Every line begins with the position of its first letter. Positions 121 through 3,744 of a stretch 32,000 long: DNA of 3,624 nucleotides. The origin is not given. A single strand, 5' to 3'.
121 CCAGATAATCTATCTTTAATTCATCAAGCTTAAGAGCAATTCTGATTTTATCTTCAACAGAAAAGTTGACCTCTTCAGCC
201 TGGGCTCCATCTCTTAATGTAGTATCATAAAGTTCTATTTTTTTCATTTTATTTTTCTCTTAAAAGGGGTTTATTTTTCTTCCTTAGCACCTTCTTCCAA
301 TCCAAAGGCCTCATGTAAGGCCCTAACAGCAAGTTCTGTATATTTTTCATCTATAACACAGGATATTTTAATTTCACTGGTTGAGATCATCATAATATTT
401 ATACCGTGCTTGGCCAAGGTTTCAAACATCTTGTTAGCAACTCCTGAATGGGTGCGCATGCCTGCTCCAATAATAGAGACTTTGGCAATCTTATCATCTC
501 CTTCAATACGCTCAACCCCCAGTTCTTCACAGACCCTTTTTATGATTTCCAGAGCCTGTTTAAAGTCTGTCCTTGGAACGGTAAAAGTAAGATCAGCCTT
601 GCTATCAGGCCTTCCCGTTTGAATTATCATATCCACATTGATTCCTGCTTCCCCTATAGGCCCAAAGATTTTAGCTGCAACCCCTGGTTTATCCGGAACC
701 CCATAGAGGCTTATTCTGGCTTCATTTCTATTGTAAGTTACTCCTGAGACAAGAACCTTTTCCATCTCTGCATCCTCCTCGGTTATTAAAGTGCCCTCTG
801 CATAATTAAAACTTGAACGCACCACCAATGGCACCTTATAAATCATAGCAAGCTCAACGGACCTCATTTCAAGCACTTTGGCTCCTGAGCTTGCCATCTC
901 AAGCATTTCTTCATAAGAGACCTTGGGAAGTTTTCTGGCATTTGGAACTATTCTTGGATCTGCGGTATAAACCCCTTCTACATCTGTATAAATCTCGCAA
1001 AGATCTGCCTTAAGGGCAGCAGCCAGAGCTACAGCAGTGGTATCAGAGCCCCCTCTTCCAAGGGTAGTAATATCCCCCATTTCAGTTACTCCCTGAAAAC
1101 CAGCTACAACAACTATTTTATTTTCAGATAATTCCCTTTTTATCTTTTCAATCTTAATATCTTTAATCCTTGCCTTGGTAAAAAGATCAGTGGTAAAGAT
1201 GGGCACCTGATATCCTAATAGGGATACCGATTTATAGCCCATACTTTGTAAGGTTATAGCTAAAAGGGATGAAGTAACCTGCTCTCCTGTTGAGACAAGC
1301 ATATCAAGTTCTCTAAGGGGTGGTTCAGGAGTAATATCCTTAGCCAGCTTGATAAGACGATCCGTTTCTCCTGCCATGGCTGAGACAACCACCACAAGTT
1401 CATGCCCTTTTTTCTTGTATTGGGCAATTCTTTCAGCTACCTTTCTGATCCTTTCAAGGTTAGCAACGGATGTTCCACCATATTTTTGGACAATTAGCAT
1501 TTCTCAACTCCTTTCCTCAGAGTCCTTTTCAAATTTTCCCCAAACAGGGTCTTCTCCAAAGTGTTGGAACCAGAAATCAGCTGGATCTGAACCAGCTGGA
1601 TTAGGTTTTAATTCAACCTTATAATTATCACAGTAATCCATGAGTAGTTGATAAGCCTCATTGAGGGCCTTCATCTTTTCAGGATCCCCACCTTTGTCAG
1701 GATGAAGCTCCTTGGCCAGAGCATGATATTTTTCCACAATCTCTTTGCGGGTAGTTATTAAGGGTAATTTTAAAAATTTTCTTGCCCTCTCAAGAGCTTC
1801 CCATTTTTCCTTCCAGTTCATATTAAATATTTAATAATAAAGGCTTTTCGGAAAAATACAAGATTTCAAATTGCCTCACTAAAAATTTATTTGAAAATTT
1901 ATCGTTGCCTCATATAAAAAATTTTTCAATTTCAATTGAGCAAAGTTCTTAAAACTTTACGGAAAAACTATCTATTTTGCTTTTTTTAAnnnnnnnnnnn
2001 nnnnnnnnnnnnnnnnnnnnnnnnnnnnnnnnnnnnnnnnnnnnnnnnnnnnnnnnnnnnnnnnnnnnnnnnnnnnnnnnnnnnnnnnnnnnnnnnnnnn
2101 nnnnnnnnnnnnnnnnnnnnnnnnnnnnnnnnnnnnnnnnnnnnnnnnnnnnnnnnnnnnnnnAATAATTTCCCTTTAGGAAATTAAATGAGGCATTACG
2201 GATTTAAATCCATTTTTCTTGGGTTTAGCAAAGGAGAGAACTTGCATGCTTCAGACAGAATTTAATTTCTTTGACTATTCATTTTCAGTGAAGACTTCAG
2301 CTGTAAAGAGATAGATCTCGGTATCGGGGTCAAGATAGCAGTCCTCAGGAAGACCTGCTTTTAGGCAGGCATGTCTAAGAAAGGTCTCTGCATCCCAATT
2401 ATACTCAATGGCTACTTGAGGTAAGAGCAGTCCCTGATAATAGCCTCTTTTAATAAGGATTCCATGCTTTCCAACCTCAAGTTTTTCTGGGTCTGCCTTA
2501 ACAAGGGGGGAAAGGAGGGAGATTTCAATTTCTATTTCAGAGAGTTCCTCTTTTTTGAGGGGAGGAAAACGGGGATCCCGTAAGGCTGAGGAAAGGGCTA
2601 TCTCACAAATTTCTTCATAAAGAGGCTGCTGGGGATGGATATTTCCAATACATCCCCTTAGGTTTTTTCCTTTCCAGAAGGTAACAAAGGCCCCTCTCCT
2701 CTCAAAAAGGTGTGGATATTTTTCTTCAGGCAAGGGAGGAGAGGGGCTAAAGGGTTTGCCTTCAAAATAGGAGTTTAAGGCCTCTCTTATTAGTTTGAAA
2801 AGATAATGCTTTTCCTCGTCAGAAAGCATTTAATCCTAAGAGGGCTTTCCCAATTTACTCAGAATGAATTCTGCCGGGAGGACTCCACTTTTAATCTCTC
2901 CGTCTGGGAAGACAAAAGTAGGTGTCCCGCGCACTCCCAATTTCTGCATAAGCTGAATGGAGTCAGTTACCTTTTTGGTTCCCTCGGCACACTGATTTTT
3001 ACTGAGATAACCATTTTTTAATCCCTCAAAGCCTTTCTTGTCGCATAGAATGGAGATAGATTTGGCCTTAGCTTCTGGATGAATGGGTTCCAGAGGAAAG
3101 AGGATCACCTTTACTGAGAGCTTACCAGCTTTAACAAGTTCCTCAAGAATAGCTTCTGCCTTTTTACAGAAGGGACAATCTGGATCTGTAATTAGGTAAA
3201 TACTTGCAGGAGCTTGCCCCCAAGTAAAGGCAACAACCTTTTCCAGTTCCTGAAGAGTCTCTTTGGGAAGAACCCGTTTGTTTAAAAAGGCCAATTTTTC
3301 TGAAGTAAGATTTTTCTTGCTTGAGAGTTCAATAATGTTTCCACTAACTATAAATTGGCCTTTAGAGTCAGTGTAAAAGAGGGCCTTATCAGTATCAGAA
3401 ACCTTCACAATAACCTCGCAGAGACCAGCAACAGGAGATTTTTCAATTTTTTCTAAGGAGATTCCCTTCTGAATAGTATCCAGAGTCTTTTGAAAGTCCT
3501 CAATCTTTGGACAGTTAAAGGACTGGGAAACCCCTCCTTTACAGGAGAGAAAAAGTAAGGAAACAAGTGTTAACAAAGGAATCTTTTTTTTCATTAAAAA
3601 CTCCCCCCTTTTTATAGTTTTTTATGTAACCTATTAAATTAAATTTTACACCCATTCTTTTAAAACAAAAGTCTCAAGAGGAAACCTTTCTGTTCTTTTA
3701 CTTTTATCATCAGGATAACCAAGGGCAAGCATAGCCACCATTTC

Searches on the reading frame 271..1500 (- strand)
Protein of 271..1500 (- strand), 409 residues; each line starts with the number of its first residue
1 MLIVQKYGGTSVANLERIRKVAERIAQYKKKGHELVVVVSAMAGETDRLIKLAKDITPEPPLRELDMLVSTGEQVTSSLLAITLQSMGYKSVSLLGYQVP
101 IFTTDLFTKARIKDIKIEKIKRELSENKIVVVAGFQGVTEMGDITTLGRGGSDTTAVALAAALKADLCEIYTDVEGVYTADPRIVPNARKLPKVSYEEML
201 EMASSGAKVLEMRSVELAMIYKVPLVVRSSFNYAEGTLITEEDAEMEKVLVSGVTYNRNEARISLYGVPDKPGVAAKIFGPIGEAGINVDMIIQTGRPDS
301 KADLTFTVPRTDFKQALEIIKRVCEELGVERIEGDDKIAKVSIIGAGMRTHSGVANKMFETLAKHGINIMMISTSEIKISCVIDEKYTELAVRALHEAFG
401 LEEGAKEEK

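Call 11: search_protein_families(library=pfam, proteins=[window:271-1500:-])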
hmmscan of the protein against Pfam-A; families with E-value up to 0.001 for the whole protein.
window:271-1500:- (409 aa): 4 families
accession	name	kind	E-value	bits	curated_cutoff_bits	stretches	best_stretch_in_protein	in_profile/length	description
PF00696.33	AA_kinase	-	5.7e-56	190.3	24.9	1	1-229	1-234/234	Amino acid kinase family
PF22468.2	ACT_9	-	2.7e-41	139.6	27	2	341-399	1-61/61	ACT domain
PF13840.12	ACT_7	-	3e-24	85.1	27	1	335-397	3-65/65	ACT domain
PF01842.31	ACT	-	1.3e-21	76.4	27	2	267-324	6-65/66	ACT domain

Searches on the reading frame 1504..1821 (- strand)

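Call 11: search_protein_families(library=pfam, proteins=[window:1504-1821:-])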
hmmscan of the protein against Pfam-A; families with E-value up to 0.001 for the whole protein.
window:1504-1821:- (105 aa): 1 family
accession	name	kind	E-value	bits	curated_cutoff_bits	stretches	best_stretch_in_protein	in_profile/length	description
PF00226.36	DnaJ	-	4.4e-09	36.7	27.8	1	16-62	5-55/63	DnaJ domain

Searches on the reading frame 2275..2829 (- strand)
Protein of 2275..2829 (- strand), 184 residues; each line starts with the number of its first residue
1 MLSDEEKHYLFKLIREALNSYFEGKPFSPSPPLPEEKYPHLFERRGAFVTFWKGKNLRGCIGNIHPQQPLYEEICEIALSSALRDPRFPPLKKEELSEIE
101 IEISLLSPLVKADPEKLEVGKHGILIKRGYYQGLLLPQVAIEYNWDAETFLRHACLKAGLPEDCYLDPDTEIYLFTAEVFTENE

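Call 11: search_protein_families(library=pfam, proteins=[window:2275-2829:-])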
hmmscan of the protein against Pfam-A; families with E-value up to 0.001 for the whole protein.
window:2275-2829:- (184 aa): 1 family
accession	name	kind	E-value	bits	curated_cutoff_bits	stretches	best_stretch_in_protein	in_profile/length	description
PF01871.22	AMMECR1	-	1.5e-56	191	25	1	12-180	2-168/168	AMMECR1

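Call 30: find_encoding_contigs(protein=window:2275-2829:-, flank=3000, max_places=10)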
Protein window:2275-2829:- (184 aa): 1 contig read that carries it; 1 place shown.
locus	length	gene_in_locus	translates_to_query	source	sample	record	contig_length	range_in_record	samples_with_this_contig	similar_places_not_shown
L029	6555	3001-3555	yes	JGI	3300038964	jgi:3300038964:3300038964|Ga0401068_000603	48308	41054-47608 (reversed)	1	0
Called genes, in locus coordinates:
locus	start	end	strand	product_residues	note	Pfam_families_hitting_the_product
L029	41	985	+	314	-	PF01564:Spermine_synth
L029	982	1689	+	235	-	PF02525:Flavodoxin_2, PF03358:FMN_red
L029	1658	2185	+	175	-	PF00881:Nitroreductase, PF14512:TM1586_NiRdase (weak), PF00881:Nitroreductase, PF14512:TM1586_NiRdase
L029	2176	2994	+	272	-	PF10411:DsbC_N, PF13098:Thioredoxin_2, PF01323:DSBA (faint)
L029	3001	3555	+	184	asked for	PF01871:AMMECR1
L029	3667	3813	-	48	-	-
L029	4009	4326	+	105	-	PF00226:DnaJ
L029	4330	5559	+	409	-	PF00696:AA_kinase, PF01842:ACT, PF22468:ACT_9, PF13840:ACT_7, PF22468:ACT_9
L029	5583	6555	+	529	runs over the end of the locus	PF00682:HMGL-like, PF22617:HCS_D2, PF08502:LeuA_dimer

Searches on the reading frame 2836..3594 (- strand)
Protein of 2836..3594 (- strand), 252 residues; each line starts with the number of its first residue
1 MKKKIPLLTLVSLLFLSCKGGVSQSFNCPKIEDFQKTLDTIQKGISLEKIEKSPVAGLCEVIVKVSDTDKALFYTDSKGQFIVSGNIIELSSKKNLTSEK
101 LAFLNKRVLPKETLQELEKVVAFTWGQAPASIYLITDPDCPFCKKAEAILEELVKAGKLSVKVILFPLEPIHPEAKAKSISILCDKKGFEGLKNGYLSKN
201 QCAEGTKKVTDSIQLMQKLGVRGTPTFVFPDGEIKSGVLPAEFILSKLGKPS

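Call 11: search_protein_families(library=pfam, proteins=[window:2836-3594:-])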
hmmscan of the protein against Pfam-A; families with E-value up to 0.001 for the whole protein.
window:2836-3594:- (252 aa): 5 families
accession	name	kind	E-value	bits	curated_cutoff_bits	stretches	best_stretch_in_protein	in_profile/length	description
PF13098.12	Thioredoxin_2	-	2.4e-15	57.2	27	1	132-244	9-100/104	Thioredoxin-like domain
PF10411.14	DsbC_N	-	1.1e-14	54.2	25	1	29-97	5-69/70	Disulfide bond isomerase protein N-terminal domain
PF01323.26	DSBA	-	1.6e-07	31.8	25.6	0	204-248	147-190/191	DSBA-like thioredoxin domain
PF13462.12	Thioredoxin_4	-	0.0001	23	23.2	0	127-172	12-61/165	Thioredoxin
PF13192.12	Thioredoxin_3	-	0.00015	22.1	24.8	0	204-242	31-69/76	Thioredoxin domain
